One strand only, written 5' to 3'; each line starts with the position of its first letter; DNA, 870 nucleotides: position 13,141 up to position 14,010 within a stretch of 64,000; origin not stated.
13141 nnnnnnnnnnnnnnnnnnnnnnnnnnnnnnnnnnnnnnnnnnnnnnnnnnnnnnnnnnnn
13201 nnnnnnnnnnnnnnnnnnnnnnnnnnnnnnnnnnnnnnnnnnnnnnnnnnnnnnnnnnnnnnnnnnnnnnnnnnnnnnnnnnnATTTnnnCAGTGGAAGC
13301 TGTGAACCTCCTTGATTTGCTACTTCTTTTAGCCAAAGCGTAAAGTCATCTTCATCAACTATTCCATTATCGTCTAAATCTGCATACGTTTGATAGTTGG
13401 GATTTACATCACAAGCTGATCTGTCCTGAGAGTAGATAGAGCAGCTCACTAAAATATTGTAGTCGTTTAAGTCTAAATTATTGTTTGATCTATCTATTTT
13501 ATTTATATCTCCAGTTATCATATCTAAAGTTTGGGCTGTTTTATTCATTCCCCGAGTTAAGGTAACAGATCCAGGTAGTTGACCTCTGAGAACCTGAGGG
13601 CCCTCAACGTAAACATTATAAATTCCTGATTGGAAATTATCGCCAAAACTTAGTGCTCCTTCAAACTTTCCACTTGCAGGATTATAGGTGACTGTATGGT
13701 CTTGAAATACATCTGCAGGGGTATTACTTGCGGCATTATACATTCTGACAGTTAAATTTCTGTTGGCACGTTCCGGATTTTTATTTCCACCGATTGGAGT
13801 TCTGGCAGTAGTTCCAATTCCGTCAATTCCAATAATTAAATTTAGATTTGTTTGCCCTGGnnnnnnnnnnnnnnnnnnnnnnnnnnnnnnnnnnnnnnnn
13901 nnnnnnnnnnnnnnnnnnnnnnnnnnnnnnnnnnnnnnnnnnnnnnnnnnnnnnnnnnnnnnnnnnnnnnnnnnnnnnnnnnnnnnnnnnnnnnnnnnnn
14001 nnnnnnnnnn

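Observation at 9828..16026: Cohesin-dockerin surface-assembly operon pairing a metzincin protease and a giant CARDB/Cys-rich protein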

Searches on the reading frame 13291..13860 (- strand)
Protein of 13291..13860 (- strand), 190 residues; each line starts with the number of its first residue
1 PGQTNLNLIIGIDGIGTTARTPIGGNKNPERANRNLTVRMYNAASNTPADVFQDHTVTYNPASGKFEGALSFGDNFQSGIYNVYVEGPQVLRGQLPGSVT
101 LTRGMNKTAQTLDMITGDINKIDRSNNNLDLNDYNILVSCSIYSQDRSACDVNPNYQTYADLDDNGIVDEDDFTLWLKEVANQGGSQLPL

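Call 71: search_solved_structures(query=A7, max_evalue=0.1, show_alignments=2)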
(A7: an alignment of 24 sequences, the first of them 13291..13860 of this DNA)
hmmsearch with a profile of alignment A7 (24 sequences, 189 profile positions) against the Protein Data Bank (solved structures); distinct sequences matched with E-value up to 0.1: 26.
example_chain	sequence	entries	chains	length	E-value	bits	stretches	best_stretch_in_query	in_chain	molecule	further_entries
2b59_B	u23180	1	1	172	7.8e-09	39.1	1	82-185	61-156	Cellulosomal scaffolding protein A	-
4wi0_B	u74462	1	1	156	2.7e-08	37.3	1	76-183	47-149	Cellulosomal scaffoldin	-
3kcp_A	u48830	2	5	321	3e-08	37.2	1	82-185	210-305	Cellulosomal-scaffolding protein A | Cellulosome anchoring protein cohesin region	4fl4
5g5d_B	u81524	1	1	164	7e-08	36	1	82-185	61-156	CELLULOSOMAL-SCAFFOLDING PROTEIN A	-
4u3s_B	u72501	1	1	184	8.8e-08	35.6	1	76-184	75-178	Cellulosomal scaffoldin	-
2yik_A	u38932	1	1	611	7.9e-07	32.5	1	114-182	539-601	ENDOGLUCANASE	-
2y3n_B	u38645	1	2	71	2.9e-06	30.7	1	122-183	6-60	CELLULOSOMAL FAMILY-48 PROCESSIVE GLYCOSIDE HYDROLASE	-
4fl4_A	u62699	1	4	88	1e-05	28.9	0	157-182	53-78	Glycoside hydrolase family 9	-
8x39_A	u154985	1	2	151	0.00011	25.6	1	123-180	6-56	Serine protease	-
8x3a_A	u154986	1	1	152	0.00011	25.6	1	123-180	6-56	Serine protease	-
5k39_B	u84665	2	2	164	0.00022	24.5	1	84-184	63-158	Dockerin module from a protein of unknown function | Ig domain protein group 2 domain protein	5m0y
1ohz_B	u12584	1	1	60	0.00043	23.6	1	122-182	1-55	ENDO-1,4-BETA-XYLANASE Y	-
4cj0_A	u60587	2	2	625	0.00048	23.4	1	111-182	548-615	ENDOGLUCANASE D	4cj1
1clc_A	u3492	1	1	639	0.0005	23.4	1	111-182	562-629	ENDOGLUCANASE CELD; EC: 3.2.1.4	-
2ccl_B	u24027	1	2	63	0.00065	23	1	121-182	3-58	ENDO-1,4-BETA-XYLANASE Y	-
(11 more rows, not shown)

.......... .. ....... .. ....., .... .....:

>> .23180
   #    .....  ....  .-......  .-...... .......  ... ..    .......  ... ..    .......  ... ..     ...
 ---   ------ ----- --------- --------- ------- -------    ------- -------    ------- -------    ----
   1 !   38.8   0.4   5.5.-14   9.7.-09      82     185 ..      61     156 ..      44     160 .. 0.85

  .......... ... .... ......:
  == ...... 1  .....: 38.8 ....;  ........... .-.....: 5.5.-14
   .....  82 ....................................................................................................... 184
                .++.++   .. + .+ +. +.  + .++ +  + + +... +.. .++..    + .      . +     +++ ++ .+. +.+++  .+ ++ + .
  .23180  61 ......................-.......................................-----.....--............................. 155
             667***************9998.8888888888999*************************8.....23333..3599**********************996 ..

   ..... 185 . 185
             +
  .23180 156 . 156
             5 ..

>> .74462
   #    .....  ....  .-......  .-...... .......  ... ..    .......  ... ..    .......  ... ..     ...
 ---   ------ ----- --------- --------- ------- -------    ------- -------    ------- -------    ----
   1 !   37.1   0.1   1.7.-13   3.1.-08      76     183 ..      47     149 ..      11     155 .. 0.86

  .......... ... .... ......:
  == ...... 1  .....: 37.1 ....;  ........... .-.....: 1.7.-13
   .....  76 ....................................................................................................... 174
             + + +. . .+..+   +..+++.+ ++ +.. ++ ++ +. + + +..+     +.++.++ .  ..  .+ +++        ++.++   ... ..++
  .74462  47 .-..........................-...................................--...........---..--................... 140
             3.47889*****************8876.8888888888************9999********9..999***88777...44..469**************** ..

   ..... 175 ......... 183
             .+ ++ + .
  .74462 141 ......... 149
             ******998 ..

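Call 72: find_homologous_proteins(query=A7, max_evalue=0.00001)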
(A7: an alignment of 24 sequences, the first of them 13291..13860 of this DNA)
Query A7 (24 sequences) (190 aa, profile of the alignment): 6 proteins with E <= 0.00001 among 1097 candidates.
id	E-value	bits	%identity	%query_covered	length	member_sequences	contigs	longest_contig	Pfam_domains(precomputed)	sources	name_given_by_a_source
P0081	1.0e-49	187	55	99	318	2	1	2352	-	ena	-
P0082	4.2e-35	139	21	78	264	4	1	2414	-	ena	-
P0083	3.8e-32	130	25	89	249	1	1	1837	PF00404.25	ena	-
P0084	1.4e-29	122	23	89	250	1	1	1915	PF00404.25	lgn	-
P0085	3.4e-27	114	21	92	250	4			PF00404.25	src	-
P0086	3.6e-26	110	23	78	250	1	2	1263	PF00404.25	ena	-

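Call 80: search_protein_representatives(protein=window:13291-13860:-)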
Query: 190 residues. Proteins with E-value up to 0.001 (for the whole library): 1449; up to 1e-10: 732; up to 1e-30: 29. The best 150 are listed.
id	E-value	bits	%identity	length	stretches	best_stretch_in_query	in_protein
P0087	2.9e-121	418.4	100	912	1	1-190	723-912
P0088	2.4e-105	366.4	86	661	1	1-189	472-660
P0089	2.6e-75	268.5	66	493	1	4-189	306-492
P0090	5.7e-65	234.8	60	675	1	1-189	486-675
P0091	4.3e-64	231.9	56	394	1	5-189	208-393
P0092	1.8e-58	213.6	56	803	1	1-189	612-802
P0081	2.4e-55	203.5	57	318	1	3-189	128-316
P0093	1.7e-54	200.6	55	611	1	6-189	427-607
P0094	5.4e-54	199.0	54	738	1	6-184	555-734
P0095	1.2e-53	197.9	52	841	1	1-185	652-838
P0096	1.8e-53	197.3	54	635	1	4-189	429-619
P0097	1.5e-51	191.0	53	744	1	5-189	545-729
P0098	6.9e-50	185.6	50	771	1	4-189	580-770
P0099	9.3e-49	181.9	53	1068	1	1-189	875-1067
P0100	3.4e-48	180.1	53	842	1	1-189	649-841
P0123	8.5e-26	107.1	37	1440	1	1-185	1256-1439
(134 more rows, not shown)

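Call 82: search_protein_families(library=pfam, alignment_id=A8, max_evalue=0.0001)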
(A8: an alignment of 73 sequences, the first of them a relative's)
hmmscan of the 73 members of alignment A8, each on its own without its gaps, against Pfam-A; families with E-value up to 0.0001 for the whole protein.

A. member 1, P0089 (493 aa): 0 families

B. families by the number of members that match (of 73 scanned): 35 families (the first 25 are shown)
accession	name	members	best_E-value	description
PF00404.24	Dockerin_1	28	4.1e-16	Dockerin type I domain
PF10633.15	NPCBM_assoc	11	8.6e-18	NPCBM-associated, NEW3 domain of alpha-galactosidase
PF17210.9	SdrD_B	8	8.4e-45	SdrD B-like domain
PF11614.14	FixG_C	7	2.9e-08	IG-like fold at C-terminal of FixG, putative oxidoreductase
PF02018.23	CBM_4_9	5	6.4e-30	Carbohydrate binding domain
PF00963.24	Cohesin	4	3e-07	Cohesin domain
PF14200.12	RicinB_lectin_2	3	6.7e-29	Ricin-type beta-trefoil lectin domain-like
PF02156.21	Glyco_hydro_26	2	8.2e-14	Glycosyl hydrolase family 26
PF07705.17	CARDB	2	5.4e-13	CARDB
PF13860.13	FlgD_ig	2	3.6e-05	FlgD Ig-like domain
PF00082.27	Peptidase_S8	1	7.6e-56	Subtilase family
PF00150.24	Cellulase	1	3.4e-39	Cellulase (glycosyl hydrolase family 5)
PF13620.12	CarboxypepD_reg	1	1.3e-19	Carboxypeptidase regulatory-like domain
PF13519.12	VWA_2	1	4.2e-16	von Willebrand factor type A domain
PF00092.34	VWA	1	1.2e-15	von Willebrand factor type A domain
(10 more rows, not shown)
